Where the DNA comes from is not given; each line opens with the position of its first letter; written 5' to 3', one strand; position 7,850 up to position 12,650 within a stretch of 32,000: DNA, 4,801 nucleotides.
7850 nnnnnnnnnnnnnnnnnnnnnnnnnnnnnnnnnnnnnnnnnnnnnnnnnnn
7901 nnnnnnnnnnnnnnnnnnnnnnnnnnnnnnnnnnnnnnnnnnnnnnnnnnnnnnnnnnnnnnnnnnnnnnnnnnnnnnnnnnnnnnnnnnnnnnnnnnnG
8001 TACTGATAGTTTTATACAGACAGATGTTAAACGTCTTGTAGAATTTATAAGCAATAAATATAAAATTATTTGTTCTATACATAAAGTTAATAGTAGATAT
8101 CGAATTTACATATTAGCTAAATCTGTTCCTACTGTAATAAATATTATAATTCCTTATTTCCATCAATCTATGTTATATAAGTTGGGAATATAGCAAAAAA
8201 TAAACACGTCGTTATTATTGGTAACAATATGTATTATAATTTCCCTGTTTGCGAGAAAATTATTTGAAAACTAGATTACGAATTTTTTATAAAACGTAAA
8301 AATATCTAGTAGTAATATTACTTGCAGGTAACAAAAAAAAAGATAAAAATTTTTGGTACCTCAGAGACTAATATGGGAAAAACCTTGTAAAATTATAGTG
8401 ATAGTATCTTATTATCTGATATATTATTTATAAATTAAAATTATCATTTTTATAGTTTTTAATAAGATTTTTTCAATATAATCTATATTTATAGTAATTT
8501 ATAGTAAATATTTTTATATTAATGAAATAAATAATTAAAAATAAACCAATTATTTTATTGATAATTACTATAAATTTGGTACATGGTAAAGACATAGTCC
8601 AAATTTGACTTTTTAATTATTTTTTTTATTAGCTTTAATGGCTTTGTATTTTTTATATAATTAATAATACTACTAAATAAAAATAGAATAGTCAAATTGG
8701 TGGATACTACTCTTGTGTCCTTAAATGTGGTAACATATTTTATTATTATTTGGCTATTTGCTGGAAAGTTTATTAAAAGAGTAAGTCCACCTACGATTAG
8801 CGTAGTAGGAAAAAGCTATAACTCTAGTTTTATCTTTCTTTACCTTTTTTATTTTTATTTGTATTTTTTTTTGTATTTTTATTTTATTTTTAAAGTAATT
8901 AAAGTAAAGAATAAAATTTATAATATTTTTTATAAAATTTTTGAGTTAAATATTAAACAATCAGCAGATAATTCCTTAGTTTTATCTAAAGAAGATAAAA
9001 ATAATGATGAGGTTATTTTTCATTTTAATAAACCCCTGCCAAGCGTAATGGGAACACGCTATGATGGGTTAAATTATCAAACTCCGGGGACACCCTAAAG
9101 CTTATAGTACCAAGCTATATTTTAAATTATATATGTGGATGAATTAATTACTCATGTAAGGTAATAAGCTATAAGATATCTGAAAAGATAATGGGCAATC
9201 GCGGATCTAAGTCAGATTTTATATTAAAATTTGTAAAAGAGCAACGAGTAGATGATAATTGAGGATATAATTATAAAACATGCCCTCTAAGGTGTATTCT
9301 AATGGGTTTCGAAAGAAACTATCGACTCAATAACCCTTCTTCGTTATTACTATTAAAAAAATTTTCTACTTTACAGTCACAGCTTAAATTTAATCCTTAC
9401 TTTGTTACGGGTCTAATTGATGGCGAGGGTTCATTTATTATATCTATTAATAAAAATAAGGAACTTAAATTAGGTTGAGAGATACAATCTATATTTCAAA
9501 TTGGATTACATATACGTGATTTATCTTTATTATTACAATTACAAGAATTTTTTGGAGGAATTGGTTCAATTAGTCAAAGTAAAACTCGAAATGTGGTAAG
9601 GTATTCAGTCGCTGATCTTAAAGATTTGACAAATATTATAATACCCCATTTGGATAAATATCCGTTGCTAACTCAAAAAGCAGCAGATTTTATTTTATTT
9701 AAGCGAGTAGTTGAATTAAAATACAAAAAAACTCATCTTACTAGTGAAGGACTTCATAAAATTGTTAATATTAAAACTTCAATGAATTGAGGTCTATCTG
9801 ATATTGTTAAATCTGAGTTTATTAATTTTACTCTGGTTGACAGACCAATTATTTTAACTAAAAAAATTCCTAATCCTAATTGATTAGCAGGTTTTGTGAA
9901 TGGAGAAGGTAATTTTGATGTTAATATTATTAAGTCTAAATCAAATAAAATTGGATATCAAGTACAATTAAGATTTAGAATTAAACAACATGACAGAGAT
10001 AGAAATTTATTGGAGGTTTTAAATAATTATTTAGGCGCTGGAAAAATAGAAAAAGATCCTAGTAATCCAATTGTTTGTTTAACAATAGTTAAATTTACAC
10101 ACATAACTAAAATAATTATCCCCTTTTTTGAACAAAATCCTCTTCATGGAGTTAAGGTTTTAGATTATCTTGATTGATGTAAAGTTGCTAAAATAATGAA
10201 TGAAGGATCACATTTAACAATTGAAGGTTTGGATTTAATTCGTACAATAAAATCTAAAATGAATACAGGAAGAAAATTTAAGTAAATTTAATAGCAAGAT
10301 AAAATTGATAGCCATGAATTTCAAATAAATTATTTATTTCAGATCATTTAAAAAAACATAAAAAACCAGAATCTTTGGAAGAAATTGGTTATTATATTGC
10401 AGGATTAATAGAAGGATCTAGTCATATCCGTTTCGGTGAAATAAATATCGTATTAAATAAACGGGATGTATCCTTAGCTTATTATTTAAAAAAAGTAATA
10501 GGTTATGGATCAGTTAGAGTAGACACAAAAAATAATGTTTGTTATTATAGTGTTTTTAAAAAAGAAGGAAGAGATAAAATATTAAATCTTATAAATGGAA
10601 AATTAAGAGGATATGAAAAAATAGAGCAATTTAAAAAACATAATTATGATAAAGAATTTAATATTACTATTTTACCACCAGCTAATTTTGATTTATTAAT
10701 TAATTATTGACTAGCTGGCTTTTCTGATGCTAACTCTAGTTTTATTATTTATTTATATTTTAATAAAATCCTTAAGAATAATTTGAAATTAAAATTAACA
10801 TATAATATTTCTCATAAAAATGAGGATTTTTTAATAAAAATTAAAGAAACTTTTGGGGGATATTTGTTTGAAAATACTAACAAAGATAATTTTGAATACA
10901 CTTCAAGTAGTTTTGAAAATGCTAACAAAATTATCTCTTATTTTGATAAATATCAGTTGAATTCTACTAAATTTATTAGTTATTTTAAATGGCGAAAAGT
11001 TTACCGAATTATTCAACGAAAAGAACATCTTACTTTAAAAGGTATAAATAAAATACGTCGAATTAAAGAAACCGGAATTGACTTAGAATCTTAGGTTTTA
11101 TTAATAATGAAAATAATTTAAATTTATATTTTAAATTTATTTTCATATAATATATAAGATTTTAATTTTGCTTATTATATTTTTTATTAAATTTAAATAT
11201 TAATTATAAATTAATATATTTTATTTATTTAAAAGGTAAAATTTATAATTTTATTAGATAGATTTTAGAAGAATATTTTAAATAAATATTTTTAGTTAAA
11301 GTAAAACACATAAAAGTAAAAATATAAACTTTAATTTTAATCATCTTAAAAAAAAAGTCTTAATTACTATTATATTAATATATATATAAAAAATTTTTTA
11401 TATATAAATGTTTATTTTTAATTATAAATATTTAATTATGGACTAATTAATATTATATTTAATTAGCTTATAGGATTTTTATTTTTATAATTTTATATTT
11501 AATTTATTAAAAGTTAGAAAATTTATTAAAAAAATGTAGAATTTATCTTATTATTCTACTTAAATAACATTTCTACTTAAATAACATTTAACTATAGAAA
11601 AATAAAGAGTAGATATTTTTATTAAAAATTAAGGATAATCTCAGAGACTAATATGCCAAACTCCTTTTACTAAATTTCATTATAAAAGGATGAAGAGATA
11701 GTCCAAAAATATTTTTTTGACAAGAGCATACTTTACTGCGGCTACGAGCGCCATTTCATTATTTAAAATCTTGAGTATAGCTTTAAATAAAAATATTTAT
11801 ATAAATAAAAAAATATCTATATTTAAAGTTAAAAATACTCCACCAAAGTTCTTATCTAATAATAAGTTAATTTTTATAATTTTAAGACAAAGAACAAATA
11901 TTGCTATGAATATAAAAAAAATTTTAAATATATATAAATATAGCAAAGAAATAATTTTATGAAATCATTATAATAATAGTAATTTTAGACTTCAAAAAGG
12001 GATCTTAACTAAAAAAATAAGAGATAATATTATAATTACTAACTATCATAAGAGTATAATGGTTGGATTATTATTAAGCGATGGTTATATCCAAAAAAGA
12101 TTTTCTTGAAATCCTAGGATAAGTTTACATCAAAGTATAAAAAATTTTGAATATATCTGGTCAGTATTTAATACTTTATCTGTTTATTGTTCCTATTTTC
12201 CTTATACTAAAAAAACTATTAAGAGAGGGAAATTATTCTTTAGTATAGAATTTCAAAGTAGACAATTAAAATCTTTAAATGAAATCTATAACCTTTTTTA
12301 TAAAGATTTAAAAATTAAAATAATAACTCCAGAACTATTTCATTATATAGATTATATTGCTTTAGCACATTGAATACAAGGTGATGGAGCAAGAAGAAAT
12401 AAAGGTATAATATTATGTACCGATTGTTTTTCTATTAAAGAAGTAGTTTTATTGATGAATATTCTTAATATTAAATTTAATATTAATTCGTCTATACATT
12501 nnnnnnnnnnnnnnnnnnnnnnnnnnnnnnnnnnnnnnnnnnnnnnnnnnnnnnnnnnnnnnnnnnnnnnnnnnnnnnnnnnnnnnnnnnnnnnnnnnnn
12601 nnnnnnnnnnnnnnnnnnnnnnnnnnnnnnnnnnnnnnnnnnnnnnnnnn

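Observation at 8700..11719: Twintron: removing the inner family intron restores the outer intron's exon-fused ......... reading frame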

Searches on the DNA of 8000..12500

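Call 4: search_rna_families(source=window, threshold=evalue, max_evalue=10, start=8000, end=12500, show_alignments=4)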
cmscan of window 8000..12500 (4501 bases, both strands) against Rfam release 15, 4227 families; matches with E-value up to 10: 3.
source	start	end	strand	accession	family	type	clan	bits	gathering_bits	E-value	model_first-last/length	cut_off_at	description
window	9761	9825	+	RF01604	plasmodium_snoR28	Gene; snRNA; snoRNA; CD-box;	-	23.1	63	3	1-78/78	no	small nucleolar RNA snoR28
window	12191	12241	-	RF02948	cow-rumen-4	Gene; sRNA;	-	20.8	48.5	5.6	1-64/64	no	cow-rumen-4 RNA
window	12182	12245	-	RF02125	JPX_2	Gene; lncRNA;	-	16.7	48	6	1-69/69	no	JPX transcript, XIST activator conserved region 2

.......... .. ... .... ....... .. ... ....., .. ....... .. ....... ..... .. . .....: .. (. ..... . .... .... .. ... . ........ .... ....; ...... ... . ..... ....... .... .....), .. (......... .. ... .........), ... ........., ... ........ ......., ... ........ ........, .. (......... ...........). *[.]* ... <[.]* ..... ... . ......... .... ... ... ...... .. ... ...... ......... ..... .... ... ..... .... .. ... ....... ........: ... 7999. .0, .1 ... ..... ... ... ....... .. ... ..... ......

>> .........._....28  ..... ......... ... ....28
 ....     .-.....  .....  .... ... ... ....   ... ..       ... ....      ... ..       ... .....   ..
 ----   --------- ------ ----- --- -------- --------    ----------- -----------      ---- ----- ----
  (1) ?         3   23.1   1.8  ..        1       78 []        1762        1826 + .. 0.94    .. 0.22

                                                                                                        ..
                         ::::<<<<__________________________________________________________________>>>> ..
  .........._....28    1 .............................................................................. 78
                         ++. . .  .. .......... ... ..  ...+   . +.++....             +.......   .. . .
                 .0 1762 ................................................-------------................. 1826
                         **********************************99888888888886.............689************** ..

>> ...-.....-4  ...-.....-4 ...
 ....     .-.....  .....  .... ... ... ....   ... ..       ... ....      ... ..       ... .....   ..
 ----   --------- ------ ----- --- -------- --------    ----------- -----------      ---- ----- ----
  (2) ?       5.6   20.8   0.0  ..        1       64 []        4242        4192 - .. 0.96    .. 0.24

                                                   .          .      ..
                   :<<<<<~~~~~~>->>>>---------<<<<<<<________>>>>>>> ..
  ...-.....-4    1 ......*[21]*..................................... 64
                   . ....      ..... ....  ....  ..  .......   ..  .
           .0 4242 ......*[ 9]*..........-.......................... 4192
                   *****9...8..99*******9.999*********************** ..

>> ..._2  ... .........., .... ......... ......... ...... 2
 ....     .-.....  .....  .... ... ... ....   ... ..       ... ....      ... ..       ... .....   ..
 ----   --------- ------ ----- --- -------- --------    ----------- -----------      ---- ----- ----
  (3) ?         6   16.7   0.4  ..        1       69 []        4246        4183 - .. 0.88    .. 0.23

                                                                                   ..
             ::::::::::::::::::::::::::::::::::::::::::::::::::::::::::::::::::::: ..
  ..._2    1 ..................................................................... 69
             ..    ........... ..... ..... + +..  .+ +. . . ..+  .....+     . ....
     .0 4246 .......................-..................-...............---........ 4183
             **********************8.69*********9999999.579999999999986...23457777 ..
